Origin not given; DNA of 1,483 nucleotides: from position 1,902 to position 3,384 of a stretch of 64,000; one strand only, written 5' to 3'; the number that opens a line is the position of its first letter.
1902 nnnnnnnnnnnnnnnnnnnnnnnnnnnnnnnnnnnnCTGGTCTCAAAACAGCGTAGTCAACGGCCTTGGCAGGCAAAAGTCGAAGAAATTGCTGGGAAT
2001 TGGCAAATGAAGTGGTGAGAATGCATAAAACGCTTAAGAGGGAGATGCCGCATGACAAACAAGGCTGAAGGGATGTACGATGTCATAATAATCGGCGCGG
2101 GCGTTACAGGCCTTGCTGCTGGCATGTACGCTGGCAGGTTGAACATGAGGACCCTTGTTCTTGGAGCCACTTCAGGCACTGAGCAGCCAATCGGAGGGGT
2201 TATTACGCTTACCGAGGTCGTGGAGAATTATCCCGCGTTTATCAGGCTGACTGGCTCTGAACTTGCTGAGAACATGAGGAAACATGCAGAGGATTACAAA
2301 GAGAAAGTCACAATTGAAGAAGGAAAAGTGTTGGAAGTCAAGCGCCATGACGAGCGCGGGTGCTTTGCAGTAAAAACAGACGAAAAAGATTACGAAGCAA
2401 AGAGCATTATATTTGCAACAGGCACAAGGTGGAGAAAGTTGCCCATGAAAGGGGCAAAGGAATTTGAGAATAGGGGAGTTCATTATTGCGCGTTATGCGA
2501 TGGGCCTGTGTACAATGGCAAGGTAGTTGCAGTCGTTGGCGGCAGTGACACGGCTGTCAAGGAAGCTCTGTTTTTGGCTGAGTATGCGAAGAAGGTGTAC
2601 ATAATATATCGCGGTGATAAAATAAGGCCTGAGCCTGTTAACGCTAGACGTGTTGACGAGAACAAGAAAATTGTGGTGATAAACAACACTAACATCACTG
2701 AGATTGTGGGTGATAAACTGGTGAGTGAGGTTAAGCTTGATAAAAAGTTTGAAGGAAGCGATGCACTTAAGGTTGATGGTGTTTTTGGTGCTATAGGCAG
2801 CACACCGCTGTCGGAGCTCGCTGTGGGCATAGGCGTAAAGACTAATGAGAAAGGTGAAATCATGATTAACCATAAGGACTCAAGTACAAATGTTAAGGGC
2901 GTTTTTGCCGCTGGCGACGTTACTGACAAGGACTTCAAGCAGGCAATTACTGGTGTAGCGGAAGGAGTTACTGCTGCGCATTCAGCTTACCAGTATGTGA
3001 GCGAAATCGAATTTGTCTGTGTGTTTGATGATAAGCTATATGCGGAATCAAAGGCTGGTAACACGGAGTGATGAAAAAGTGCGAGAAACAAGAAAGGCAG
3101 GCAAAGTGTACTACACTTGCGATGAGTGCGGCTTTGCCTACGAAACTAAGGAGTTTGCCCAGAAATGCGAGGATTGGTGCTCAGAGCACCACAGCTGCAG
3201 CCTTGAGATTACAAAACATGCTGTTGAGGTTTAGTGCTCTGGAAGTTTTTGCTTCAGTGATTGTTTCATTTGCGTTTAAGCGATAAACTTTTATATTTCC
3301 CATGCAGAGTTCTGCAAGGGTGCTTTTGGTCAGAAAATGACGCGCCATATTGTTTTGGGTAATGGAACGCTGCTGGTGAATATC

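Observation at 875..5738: Mirror-image thiol/metal island carrying seven Cys-rich micro-ORFs that the ORF track cannot see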

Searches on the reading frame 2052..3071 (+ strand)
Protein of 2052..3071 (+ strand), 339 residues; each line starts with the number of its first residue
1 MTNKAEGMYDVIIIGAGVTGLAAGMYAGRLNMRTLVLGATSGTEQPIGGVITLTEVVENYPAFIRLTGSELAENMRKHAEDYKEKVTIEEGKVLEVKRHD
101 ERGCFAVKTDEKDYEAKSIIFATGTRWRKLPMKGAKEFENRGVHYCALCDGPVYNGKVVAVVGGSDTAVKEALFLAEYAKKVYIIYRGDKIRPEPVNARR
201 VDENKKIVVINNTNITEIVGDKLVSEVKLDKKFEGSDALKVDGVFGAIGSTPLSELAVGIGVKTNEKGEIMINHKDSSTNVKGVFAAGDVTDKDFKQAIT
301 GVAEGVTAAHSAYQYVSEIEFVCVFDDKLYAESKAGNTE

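Call 3: search_protein_families(library=pfam, proteins=[window:2052-3071:+], max_evalue=1)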
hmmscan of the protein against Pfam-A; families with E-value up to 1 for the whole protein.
window:2052-3071:+ (339 aa): 13 families
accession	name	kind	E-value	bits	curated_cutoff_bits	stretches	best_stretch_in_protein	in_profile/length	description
PF07992.20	Pyr_redox_2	-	1.6e-43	149.7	26.1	1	9-305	1-291/291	Pyridine nucleotide-disulphide oxidoreductase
PF13738.12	Pyr_redox_3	-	7.1e-26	91.6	30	1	65-288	77-305/305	Pyridine nucleotide-disulphide oxidoreductase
PF00070.33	Pyr_redox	-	8.2e-11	42.7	22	1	159-230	2-80/82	Pyridine nucleotide-disulphide oxidoreductase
PF01134.28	GIDA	-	2e-07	30.9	22.1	2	73-140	99-165/391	Glucose inhibited division protein A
PF03486.20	HI0933_like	-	9.8e-06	25.6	50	2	76-292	116-221/244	HI0933-like protein Rossmann domain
PF00890.30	FAD_binding_2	-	9.5e-05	22.2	20.4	2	10-41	1-32/414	FAD binding domain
PF01266.30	DAO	-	0.00015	21.8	27.9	1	10-39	1-30/353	FAD dependent oxidoreductase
PF12831.13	FAD_oxidored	-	0.00091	19.1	27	1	10-54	1-41/416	FAD dependent oxidoreductase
PF01946.23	Thi4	-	0.0054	16.4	26.2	1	9-40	18-50/235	Thi4 family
PF13450.12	NAD_binding_8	-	0.11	13.2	21.9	1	13-40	1-28/68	NAD(P)-binding Rossmann-like domain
PF17386.8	LBP_C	-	0.13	12.5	26.6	1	203-216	15-28/53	Lacto-N-biose phosphorylase C-terminal domain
PF01494.25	FAD_binding_3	-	0.43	10.2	22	0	9-43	2-36/349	FAD binding domain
PF13454.12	NAD_binding_9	-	0.73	10.2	21.8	0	72-125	100-154/155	FAD-NAD(P)-binding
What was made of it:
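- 2052..3071 (+): Thioredoxin-disulfide reductase (CALC active site). Pyr_redox_2 E-value 1.6e-43 (call 3).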

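Call 19: search_protein_families(library=ncbifam, proteins=[window:2052-3071:+], max_evalue=1)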
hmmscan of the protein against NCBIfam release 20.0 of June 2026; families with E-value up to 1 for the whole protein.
window:2052-3071:+ (339 aa): 82 families (the best 25 are shown)
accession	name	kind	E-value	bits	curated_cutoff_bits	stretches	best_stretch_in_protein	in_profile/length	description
TIGR01292.1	TRX_reduct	equivalog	5.4e-90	301.2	343.45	1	9-316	1-300/300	thioredoxin-disulfide reductase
TIGR03143.1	AhpF_homolog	hypoth_equivalog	6.7e-69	232.9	687.65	1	6-322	2-314/555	putative alkyl hydroperoxide reductase F subunit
TIGR03140.1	AhpF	equivalog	6.7e-66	222.9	502.9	1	4-316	208-512/515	alkyl hydroperoxide reductase subunit F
NF007614.0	PRK10262.1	equivalog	1.4e-46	159.1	644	1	11-317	9-315/321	thioredoxin-disulfide reductase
TIGR04018.1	Bthiol_YpdA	hypoth_equivalog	5.9e-22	77.9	339.9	1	10-292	1-290/316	YpdA family putative bacillithiol disulfide reductase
TIGR01350.1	lipoamide_DH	equivalog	7.4e-17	61.2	408.8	2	84-313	109-330/461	dihydrolipoyl dehydrogenase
NF004776.0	PRK06116.1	equivalog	4.2e-16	59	480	2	106-312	122-325/450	glutathione-disulfide reductase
TIGR02053.1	MerA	equivalog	1.7e-14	53.7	454.45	1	101-314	115-330/465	mercury(II) reductase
NF040505.1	ArsO_flavin_mono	equivalog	1.1e-13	51.4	425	2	82-199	83-203/346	ArsO family NAD(P)H-dependent flavin-containing monooxygenase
NF004945.0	PRK06292.2-3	equivalog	2e-12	46.8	494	1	106-295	120-309/457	dihydrolipoyl dehydrogenase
NF009409.0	PRK12770.1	subfamily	2.2e-12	46.7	343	1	152-317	169-351/360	putative glutamate synthase subunit beta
TIGR03385.1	CoA_CoA_reduc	equivalog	2.7e-12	46.2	578.8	1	11-312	2-302/439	CoA-disulfide reductase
TIGR01438.1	TGR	subfamily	1e-11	44.4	475.85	2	99-303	127-333/485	thioredoxin and glutathione reductase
TIGR01421.1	gluta_reduc_1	equivalog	1.9e-11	43.9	556.15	2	106-294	120-308/450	glutathione-disulfide reductase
TIGR01424.1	gluta_reduc_2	equivalog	7.8e-10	37.9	606.05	1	106-314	121-325/446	glutathione-disulfide reductase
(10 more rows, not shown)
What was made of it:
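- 2052..3071 (+): TIGR01292 scores 301 bits, below the equivalog cut-off of 343 (call 19).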

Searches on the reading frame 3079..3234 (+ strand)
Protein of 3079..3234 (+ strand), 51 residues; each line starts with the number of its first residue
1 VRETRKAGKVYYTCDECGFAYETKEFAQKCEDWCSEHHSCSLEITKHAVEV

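Call 3: search_protein_families(library=pfam, proteins=[window:3079-3234:+], max_evalue=1)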
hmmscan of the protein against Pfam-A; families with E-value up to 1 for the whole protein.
window:3079-3234:+ (51 aa): 1 family
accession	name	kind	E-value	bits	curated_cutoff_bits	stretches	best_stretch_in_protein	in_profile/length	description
PF23447.1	DUF7128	-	0.00031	21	25.7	1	3-36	4-37/44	Domain of unknown function (DUF7128)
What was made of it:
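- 3079..3234 (+): p51, a DUF7128-type C4 zinc-finger mini-protein with a GTG start. It is coupled to the TrxR stop codon. Pfam DUF7128 scores 21 bits, below the cut-off of 25.7 (call 3).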

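Call 19: search_protein_families(library=ncbifam, proteins=[window:3079-3234:+], max_evalue=1)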
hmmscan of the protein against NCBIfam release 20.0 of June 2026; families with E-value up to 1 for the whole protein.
window:3079-3234:+ (51 aa): 4 families
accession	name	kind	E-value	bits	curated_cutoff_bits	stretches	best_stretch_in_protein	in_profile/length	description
NF041197.2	CxxC_Se_CxxC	equivalog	0.0082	16.3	40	1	8-36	15-43/53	dual CXXC motif small (seleno)protein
NF045767.1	RuberyRbr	equivalog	0.03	14.3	200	1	5-35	152-181/194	rubrerythrin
NF011481.0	PRK14890.1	equivalog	0.052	13.6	61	1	4-19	44-58/61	putative Zn-ribbon RNA-binding protein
NF003331.0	PRK04338.1-7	equivalog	0.39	9.4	560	1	8-37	239-268/376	tRNA (guanine(26)-N(2))-dimethyltransferase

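Call 34: find_homologous_proteins(query=window:3079-3231:+, max_evalue=0.001)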
Query window:3079-3231:+ (51 aa): 14 proteins with E <= 0.001 among 14 candidates.
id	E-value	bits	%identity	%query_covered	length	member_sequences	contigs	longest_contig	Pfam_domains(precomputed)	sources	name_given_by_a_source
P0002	7.0e-22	93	76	100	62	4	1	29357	PF23447.2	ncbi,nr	ncbi:hypothetical protein HYV85_02930 [Candidatus Woesearchaeota archaeon]|nr:hypothetical protein [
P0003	4.4e-21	91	75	100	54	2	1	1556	-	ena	-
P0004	8.6e-21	90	75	100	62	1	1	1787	PF23447.2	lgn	-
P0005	2.8e-20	88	71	100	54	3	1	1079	-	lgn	-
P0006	4.4e-20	87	71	100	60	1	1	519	-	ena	-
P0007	6.4e-20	87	73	100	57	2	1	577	-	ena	-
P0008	7.6e-20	87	73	100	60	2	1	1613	-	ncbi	ncbi:MAG: hypothetical protein AABX69_05125 [Nanoarchaeota archaeon]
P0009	2.5e-19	85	69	100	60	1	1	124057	PF23447.2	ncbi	-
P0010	4.0e-19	84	71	100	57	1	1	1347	PF23447.2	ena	-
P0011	1.4e-18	83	71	100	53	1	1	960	PF23447.2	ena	-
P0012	6.8e-17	78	63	100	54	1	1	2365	-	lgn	-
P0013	2.7e-15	73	65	100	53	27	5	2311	PF23447.2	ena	-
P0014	1.9e-14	70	65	90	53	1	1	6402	-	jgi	-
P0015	4.9e-13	66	62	98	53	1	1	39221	-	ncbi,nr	ncbi:hypothetical protein HYT23_02735 [Candidatus Pacearchaeota archaeon]|nr:hypothetical protein [C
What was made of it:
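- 3079..3234 (+): It has 14 DPANN homologues, several of them hitting PF23447 (call 34).
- On DUF7128 (PF23447): Six of its 14 homologues carry a precomputed PF23447 hit (call 34).
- Closest known: Haloarchaeal zinc-finger micro-proteins / DUF7128. Same: p51 and its DPANN homologues hit PF23447 (calls 3, 34).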

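Call 35: find_encoding_contigs(protein=P0009, flank=6000, max_places=2)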
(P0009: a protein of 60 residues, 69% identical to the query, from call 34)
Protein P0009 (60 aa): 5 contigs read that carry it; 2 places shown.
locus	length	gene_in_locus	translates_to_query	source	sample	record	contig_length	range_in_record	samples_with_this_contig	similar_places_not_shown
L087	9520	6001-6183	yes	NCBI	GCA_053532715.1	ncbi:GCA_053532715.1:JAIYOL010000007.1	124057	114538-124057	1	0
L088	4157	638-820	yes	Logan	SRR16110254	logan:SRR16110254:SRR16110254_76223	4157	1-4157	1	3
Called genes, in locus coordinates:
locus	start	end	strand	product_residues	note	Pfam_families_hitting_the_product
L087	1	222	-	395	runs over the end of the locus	-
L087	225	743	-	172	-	-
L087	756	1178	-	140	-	-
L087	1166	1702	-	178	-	-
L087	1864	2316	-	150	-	-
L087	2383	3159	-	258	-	-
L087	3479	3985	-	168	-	-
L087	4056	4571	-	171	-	-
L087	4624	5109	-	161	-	-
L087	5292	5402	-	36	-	-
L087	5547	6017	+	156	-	-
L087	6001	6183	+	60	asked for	PF23447:DUF7128 (weak)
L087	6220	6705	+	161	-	PF22784:PTP-SAK, PF00782:DSPc, PF22785:Tc-R-P, PF22741:PTP-NADK (weak)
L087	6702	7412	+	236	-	-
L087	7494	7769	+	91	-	-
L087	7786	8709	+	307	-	PF00890:FAD_binding_2 (faint), PF03486:HI0933_like (faint), PF07992:Pyr_redox_2, PF12831:FAD_oxidored (faint), PF13450:NAD_binding_8 (faint), PF13738:Pyr_redox_3, PF00070:Pyr_redox (weak)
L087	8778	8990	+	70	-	PF04014:MazE_antitoxin (weak)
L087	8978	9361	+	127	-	PF01850:PIN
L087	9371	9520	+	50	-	?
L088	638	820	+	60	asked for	PF23447:DUF7128 (weak)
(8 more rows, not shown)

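Call 36: find_encoding_contigs(protein=P0002, flank=6000, max_places=2)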
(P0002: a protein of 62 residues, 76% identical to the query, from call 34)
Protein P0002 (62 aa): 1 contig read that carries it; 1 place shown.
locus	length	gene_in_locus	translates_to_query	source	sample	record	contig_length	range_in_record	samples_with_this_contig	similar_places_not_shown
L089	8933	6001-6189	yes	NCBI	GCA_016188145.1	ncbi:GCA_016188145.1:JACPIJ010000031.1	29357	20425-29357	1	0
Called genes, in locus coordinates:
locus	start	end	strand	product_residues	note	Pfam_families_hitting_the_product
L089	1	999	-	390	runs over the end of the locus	-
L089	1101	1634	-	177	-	-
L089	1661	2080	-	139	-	-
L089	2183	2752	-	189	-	-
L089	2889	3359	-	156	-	-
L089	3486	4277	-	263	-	-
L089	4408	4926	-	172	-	-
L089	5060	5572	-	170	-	-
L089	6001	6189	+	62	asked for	PF23447:DUF7128 (weak)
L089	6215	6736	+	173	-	PF22784:PTP-SAK, PF00782:DSPc, PF22785:Tc-R-P, PF22741:PTP-NADK (weak)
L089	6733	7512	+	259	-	-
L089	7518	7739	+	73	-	-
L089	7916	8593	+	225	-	PF00890:FAD_binding_2 (faint), PF03486:HI0933_like (faint), PF07992:Pyr_redox_2, PF12831:FAD_oxidored (faint), PF13738:Pyr_redox_3, PF00070:Pyr_redox (weak)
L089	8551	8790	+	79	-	-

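Call 37: find_encoding_contigs(protein=P0015, flank=6000, max_places=2)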
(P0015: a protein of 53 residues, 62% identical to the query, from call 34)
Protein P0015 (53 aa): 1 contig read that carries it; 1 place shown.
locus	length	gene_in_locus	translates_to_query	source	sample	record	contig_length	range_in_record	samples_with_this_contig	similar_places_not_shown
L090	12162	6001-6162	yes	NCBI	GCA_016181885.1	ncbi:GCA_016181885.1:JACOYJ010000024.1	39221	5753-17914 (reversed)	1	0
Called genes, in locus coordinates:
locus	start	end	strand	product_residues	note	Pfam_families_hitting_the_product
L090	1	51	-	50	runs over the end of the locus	-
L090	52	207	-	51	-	-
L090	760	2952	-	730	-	-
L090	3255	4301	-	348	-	PF03706:LPG_synthase_TM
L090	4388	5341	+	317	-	PF01063:Aminotran_4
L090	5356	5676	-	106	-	PF01638:HxlR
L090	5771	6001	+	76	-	PF00462:Glutaredoxin, PF05768:Glrx-like (faint), PF13417:GST_N_3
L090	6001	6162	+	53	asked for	-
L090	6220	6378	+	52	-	-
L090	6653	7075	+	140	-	-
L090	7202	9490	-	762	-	PF00437:T2SSE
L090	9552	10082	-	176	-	-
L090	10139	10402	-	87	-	-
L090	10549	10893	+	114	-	-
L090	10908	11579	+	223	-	-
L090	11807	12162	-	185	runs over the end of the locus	-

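Call 69: search_solved_structures(query=A2, max_evalue=1)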
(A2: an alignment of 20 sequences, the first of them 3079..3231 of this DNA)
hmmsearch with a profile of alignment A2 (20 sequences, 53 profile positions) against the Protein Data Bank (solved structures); distinct sequences matched with E-value up to 1: 15.
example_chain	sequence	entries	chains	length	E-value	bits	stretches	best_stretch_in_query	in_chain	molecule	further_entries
5v3g_D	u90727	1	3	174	5e-05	26.2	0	7-25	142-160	PR domain zinc finger protein 9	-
5egb_A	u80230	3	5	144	0.00012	25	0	7-25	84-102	Histone-lysine N-methyltransferase PRDM9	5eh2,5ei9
2i13_A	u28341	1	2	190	0.035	17.1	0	7-26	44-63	Aart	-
1bbo_A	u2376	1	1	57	0.077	16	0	7-26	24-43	HUMAN ENHANCER-BINDING PROTEIN MBP-1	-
2n25_A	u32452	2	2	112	0.14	15.2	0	6-25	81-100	Zinc finger and BTB domain-containing protein 17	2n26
4hc7_A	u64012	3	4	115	0.14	15.2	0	7-23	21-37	Trans-acting T-cell-specific transcription factor GATA-3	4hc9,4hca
5xs1_A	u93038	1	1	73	0.14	15.2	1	13-45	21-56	Hyperglycemic hormone-like peptide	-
2cot_A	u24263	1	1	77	0.15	15.1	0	5-22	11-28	Zinc finger protein 435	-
6tyh_B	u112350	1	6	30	0.34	13.9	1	11-25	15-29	Insulin B chain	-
1mey_C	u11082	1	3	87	0.37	13.8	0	7-25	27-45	CONSENSUS ZINC FINGER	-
9e6s_A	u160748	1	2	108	0.62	13.1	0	5-23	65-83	B-cell lymphoma/leukemia 11A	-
2n1a_B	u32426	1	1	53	0.75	12.8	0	9-34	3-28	CREB-binding protein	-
7oqy_Y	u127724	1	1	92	0.84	12.7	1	7-23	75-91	DNA-directed RNA polymerase, subunit M (RpoM-2)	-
1ffk_W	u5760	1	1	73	1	12.4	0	2-20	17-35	RIBOSOMAL PROTEIN L37AE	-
7mc1_A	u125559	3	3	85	1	12.4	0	5-19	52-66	Isoform 2 of Zinc finger and BTB domain-containing protein 17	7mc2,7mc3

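Call 73: search_protein_families(library=pfam, proteins=[L090:6220-6378:+, L090:6653-7075:+, L087:5547-6017:+, L087:6702-7412:+, L087:7494-7769:+], max_evalue=0.001)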
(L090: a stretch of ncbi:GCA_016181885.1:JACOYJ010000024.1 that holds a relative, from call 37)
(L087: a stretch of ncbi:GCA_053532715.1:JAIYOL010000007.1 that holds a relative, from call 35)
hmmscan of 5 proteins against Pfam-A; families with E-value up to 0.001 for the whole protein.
L090:6220-6378:+ (52 aa): 0 families

L090:6653-7075:+ (140 aa): 0 families

L087:5547-6017:+ (156 aa): 0 families

L087:6702-7412:+ (236 aa): 1 family
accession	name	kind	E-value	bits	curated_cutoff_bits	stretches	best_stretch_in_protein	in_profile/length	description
PF02535.28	Zip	-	0.00058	19.6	35.1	0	165-235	240-322/323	ZIP Zinc transporter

L087:7494-7769:+ (91 aa): 0 families

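Call 77: predict_structure(alignment_id=A3)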
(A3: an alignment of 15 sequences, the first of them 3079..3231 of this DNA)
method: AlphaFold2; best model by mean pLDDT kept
length: 51 residues; sequences in the alignment: 15
mean_pLDDT: 94.1   pTM: 0.73
mean pLDDT of the five models: 94.1, 93.2, 91.4, 91.3, 89.8
residues with pLDDT >= 90: 45; 70-90: 6; 50-70: 0; < 50: 0
segments of 3 or more residues with pLDDT < 50: none
pLDDT, mean of each block of 10 residues (from residue 1): 93 95 96 94 94 85
secondary structure, 60 per line:
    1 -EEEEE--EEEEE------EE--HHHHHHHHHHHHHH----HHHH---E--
elements in order: E2-6 E9-13 H24-37 H42-45

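Call 79: fold_search(model_id=the predicted structure, library=pdb)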
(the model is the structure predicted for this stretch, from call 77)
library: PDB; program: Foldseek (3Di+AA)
matches with E <= 10: 131; with E <= 0.001: 0
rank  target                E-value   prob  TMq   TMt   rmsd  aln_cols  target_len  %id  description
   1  5vmx_A                3.8e-01  0.94  0.62  0.28   1.8        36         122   25  Kaiso (ZBTB33) zinc finger DNA binding domain in complex with a hemi CpG-methylated DNA resembling the specific Kaiso  (released 2018-04-04)
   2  6df9_A                4.0e-01  0.93  0.62  0.29   1.8        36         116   25  Kaiso (ZBTB33) E535Q zinc finger DNA binding domain in complex with the specific Kaiso binding sequence (KBS) (released 2019-05-22)
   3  6dfb_A                4.0e-01  0.93  0.62  0.29   1.8        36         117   25  Kaiso (ZBTB33) K539A zinc finger DNA binding domain in complex with the specific Kaiso binding sequence (KBS) (released 2019-05-22)
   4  6dfc_A                4.6e-01  0.92  0.62  0.29   1.8        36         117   25  Kaiso (ZBTB33) zinc finger DNA binding domain in complex with the specific Kaiso binding sequence (KBS) with a T-to-U  (released 2019-05-22)
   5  5vmz_A                4.6e-01  0.92  0.62  0.28   1.7        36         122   25  Kaiso (ZBTB33) E535Q mutant zinc finger DNA binding domain in complex with a double CpG-methylated DNA resembling the  (released 2018-04-04)
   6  6dfa_A                5.3e-01  0.91  0.62  0.28   1.7        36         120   25  Kaiso (ZBTB33) E535A zinc finger DNA binding domain in complex with the specific Kaiso binding sequence (KBS) (released 2019-05-22)
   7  6df8_A                5.3e-01  0.90  0.62  0.29   1.8        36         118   25  Kaiso (ZBTB33) zinc finger DNA binding domain in complex with the specific Kaiso binding sequence (KBS), pH 6.5 (released 2019-05-22)
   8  8yoz_B                6.0e-01  0.30  0.41  0.28  13.4        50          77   18  Crystal structure of the small zinc-finger protein ZifS (TTHA0897) from Thermus thermophilus HB8. (released 2025-03-19)
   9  5vmv_A                7.4e-01  0.63  0.63  0.29   6.8        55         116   18  Kaiso (ZBTB33) zinc finger DNA binding domain in complex with its double CpG-methylated DNA consensus binding site (released 2018-04-04)
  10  4f6m_A                9.7e-01  0.80  0.62  0.29   1.8        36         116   25  Crystal structure of Kaiso zinc finger DNA binding domain in complex with Kaiso binding site DNA (released 2012-09-05)
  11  9e6s_D                1.1e+00  0.28  0.43  0.28   3.4        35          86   23  BCL11A ZF4-6 with K784T Mutation in Complex with a DNA Sequence Observed in the Human Globin Locus Containing Motif TG (released 2025-04-09)
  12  9qf6_Bk               1.1e+00  0.23  0.51  0.44   6.5        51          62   14  Structure of P. furiosus 70S ribosome in RsmB deleted strain (released 2025-11-05)
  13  2epc_MODEL_1_A        1.1e+00  0.21  0.48  0.57   7.5        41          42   20  Solution structure of Zinc finger domain 7 in Zinc finger protein 32 (released 2007-10-02)
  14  9qf5_Bk               1.1e+00  0.21  0.50  0.43   6.5        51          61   14  Structure of P. furiosus 70S ribosome grown at 102deg (released 2025-11-05)
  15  8yoz_A                1.4e+00  0.20  0.41  0.27  11.7        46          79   22  Crystal structure of the small zinc-finger protein ZifS (TTHA0897) from Thermus thermophilus HB8. (released 2025-03-19)
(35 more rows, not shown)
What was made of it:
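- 3079..3234 (+): The AF2 model has pLDDT 94 and a beta-beta-alpha fold, and its best PDB matches are C2H2 zinc fingers (calls 77, 79).
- p51 is a confident zinc-finger-like fold (calls 77, 79).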
